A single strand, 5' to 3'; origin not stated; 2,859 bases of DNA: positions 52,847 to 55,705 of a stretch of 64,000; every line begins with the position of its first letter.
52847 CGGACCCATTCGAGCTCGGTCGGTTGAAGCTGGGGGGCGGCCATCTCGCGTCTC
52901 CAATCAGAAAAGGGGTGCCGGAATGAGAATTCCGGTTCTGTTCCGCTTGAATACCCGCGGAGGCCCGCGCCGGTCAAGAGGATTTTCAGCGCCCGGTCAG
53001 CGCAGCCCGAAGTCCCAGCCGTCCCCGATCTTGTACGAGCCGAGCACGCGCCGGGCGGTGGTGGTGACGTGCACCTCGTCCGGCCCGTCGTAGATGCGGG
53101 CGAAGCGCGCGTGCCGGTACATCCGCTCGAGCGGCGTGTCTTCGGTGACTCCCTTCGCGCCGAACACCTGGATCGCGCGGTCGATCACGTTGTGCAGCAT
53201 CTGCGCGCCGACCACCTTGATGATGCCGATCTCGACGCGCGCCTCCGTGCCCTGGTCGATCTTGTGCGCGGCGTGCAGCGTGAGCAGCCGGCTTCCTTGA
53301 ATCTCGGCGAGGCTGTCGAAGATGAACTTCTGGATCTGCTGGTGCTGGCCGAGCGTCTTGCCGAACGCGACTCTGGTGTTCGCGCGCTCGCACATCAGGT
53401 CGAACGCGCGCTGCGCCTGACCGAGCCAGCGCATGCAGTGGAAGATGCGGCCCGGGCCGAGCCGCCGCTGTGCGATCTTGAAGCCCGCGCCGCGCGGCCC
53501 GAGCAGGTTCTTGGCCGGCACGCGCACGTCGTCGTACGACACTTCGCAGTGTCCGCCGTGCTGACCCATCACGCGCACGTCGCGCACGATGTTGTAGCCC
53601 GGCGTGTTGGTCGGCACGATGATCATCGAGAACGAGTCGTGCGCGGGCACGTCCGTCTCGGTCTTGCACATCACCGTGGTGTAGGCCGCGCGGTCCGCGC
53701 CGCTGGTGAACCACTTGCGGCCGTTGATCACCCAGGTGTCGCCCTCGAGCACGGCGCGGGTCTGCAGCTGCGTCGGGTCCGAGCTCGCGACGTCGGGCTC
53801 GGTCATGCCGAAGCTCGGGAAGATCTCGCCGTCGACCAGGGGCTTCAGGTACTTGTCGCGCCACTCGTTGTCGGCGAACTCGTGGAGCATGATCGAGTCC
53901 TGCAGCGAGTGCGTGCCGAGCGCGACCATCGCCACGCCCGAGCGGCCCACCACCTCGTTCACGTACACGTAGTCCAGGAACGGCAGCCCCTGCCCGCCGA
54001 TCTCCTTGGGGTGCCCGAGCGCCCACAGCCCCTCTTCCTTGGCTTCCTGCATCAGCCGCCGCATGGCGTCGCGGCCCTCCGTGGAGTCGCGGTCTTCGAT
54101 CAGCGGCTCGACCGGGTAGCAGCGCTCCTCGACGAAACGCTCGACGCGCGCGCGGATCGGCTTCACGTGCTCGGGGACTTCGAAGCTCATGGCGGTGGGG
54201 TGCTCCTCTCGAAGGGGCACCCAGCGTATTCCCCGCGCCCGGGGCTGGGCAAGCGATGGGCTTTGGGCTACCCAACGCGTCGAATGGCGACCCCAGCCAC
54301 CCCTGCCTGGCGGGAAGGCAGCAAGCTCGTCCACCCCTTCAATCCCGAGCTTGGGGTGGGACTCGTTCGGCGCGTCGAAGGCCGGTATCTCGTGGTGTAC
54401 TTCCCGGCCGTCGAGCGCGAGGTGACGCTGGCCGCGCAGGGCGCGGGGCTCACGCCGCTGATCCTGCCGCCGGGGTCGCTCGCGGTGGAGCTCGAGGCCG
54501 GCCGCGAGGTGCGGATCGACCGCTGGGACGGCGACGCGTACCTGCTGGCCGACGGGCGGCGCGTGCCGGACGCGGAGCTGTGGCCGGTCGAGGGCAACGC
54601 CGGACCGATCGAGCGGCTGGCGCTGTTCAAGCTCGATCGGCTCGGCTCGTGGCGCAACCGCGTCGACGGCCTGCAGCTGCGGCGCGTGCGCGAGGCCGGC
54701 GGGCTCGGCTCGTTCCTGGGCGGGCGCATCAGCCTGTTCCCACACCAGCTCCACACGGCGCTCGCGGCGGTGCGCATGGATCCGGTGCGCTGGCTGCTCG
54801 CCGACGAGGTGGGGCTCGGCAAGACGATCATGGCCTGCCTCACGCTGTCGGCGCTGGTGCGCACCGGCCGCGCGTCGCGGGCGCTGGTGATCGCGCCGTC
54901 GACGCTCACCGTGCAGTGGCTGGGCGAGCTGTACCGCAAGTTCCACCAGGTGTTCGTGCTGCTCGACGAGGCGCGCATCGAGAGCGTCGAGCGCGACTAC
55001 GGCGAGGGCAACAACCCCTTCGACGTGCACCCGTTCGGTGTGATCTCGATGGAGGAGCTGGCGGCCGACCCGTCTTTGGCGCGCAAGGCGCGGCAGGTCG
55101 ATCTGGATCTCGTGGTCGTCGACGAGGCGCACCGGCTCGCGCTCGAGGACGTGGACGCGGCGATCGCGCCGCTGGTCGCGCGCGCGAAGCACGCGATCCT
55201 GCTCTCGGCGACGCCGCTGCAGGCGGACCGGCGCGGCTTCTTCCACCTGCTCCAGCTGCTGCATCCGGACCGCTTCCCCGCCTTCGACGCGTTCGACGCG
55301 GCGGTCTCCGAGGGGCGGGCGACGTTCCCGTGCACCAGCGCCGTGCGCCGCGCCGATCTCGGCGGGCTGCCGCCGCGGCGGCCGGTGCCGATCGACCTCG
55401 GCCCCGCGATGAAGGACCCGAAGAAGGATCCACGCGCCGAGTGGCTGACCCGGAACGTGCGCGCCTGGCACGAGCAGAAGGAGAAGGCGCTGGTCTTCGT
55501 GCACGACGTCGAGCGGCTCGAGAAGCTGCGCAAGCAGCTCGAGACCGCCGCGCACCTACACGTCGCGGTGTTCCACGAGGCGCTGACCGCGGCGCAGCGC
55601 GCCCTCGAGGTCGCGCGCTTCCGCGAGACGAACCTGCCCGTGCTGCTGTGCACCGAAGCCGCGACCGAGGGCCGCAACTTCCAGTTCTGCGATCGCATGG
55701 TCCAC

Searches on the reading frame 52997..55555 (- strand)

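Call 37: search_protein_families(library=pfam, proteins=[window:52997-55555:-])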
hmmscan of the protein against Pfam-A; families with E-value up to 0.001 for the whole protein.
window:52997-55555:- (852 aa): 4 families
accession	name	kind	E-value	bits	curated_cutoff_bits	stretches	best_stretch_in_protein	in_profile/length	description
PF00441.29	Acyl-CoA_dh_1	-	1.8e-42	145.4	22.4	1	689-838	1-150/150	Acyl-CoA dehydrogenase, C-terminal domain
PF02770.24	Acyl-CoA_dh_M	-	7.7e-22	77.7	33.3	1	581-677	1-97/97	Acyl-CoA dehydrogenase, middle domain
PF08028.16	Acyl-CoA_dh_2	-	1.1e-15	58.5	22.7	1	705-823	2-130/134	Acyl-CoA dehydrogenase, C-terminal domain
PF02771.21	Acyl-CoA_dh_N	-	2.1e-15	57.5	22.9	1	464-577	4-113/113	Acyl-CoA dehydrogenase, N-terminal domain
